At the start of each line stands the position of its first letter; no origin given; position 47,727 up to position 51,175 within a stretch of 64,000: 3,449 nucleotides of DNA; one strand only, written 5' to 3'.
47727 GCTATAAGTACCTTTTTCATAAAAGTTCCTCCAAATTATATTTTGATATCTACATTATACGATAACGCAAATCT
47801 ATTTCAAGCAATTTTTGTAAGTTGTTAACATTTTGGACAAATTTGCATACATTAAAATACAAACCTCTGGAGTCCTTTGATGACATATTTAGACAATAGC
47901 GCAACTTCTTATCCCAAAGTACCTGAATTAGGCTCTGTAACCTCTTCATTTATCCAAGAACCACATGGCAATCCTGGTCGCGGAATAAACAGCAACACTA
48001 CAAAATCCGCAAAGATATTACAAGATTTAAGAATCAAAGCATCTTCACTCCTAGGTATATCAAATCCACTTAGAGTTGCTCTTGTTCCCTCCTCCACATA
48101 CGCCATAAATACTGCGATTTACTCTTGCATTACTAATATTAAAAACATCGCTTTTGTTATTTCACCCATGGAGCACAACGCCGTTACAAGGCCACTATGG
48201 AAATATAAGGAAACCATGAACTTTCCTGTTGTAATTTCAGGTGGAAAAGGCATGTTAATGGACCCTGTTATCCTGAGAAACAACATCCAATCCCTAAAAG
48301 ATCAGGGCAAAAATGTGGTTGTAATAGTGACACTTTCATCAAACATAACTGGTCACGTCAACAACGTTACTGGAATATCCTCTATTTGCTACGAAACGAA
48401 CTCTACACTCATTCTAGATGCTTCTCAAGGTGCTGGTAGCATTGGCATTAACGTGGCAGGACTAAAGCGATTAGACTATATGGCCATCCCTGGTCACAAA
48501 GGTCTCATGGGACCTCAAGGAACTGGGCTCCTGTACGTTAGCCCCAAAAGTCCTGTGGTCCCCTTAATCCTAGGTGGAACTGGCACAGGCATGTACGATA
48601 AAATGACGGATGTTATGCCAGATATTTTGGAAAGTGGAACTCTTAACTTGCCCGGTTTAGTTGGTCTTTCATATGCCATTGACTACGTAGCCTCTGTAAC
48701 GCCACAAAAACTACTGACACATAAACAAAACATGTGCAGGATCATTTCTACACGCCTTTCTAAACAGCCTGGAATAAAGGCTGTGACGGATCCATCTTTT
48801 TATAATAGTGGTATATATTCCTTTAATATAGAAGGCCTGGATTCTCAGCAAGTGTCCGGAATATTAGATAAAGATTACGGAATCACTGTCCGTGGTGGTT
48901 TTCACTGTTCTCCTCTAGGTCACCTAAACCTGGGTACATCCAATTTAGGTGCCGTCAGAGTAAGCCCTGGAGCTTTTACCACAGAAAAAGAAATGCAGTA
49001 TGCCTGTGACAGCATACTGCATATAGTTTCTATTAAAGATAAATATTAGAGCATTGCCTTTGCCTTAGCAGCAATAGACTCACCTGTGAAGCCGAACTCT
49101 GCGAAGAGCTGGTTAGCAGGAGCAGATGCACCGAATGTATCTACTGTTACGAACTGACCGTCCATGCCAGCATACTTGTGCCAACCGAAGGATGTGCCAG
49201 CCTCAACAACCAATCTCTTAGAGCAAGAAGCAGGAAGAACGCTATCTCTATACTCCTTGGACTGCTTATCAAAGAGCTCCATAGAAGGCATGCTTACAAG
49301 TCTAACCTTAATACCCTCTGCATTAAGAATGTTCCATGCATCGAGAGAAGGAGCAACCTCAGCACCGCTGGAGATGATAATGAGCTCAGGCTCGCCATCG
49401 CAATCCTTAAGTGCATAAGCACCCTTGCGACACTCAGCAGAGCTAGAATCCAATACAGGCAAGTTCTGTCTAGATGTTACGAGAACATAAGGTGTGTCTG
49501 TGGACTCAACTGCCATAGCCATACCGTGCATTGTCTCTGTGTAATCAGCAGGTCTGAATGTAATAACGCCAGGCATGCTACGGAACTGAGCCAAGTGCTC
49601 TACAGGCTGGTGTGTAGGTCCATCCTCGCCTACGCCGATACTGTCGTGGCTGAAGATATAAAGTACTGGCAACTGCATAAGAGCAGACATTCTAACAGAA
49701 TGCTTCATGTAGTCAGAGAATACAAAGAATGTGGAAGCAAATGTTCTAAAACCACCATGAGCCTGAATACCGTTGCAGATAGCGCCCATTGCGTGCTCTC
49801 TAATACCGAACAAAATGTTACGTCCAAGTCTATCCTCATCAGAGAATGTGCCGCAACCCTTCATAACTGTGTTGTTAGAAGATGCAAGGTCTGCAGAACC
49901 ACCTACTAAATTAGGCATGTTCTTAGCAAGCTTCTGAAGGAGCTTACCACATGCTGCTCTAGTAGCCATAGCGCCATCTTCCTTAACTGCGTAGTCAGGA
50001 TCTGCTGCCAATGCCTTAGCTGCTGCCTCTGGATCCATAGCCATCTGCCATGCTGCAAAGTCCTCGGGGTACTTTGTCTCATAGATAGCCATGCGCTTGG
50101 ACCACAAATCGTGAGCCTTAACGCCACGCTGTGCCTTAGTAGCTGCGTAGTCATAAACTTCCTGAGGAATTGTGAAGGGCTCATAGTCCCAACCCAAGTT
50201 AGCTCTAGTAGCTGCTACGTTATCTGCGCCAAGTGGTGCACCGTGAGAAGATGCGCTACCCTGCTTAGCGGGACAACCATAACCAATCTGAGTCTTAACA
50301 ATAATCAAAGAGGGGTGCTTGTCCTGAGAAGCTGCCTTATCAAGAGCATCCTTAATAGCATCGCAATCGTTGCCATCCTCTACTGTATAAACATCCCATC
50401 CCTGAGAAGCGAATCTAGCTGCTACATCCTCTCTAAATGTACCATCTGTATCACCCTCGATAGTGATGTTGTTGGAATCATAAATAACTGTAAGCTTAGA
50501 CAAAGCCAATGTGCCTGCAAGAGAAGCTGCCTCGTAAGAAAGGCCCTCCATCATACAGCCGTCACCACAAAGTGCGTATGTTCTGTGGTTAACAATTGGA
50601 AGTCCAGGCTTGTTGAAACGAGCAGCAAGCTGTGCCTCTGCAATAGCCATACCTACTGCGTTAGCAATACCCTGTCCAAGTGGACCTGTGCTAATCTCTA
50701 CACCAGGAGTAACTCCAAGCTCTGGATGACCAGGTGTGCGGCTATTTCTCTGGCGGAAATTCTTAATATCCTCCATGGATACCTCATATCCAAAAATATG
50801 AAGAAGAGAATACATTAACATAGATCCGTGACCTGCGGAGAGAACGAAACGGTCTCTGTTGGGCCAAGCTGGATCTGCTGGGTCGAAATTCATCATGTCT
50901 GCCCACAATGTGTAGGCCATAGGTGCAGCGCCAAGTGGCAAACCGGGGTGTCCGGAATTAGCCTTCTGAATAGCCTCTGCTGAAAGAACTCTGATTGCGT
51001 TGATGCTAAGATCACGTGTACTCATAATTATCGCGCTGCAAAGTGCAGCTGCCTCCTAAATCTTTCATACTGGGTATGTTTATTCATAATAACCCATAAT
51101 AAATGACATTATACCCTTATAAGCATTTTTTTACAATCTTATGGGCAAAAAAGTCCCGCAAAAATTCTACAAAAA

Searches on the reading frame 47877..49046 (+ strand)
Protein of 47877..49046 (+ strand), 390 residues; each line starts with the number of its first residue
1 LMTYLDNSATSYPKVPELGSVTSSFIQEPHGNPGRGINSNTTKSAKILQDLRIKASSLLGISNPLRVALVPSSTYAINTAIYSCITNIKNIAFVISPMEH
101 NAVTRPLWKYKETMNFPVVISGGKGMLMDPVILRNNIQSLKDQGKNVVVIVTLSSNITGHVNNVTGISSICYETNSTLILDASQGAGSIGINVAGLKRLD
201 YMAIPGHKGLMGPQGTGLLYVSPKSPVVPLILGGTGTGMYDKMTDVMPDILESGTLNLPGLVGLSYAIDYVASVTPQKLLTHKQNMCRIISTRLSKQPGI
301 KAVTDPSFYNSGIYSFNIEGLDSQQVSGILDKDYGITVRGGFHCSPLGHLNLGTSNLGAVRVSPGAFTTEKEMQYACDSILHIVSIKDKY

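Call 60: search_protein_families(library=pfam, proteins=[window:47877-49046:+], max_evalue=0.00001)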
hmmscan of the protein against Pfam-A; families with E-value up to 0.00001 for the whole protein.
window:47877-49046:+ (390 aa): 1 family
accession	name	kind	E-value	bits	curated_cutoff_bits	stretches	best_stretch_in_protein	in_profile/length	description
PF00266.25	Aminotran_5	-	1.6e-49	169.3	21.5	1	3-374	1-369/371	Aminotransferase class-V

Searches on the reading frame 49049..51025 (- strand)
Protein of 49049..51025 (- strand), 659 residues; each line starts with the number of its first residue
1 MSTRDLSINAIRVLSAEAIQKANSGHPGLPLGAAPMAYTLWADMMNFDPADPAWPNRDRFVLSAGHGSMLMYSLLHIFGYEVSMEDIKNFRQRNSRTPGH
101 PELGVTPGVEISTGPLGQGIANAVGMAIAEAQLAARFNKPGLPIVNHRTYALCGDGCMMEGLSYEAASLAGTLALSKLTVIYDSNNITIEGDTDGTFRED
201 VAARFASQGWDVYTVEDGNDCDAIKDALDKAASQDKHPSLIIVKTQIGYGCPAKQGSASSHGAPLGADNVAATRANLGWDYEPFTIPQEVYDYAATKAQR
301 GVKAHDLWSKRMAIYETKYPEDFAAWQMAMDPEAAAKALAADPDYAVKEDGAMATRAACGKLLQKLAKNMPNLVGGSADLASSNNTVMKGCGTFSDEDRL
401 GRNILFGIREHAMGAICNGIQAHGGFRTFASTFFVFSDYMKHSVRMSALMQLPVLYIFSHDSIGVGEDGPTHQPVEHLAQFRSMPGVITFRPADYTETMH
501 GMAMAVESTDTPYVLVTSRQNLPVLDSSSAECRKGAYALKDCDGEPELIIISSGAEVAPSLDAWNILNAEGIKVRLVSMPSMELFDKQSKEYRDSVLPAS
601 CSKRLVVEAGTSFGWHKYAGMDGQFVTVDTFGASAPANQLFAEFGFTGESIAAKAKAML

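Call 60: search_protein_families(library=pfam, proteins=[window:49049-51025:-], max_evalue=0.00001)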
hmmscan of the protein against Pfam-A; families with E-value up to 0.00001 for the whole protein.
window:49049-51025:- (659 aa): 4 families
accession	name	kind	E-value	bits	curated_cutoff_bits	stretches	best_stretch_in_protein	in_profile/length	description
PF00456.26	Transketolase_N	-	3.9e-140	467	22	1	6-330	4-329/334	Transketolase, thiamine diphosphate binding domain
PF02779.29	Transket_pyr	-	1.6e-51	174.8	27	1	352-523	2-173/174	Transketolase, pyrimidine binding domain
PF22613.1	Transketolase_C_1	-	1.2e-38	132.3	27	1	535-647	1-113/113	Transketolase-like TK C-terminal domain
PF02780.25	Transketolase_C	-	3.6e-12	46.7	25.9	1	537-651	2-124/124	Transketolase, C-terminal domain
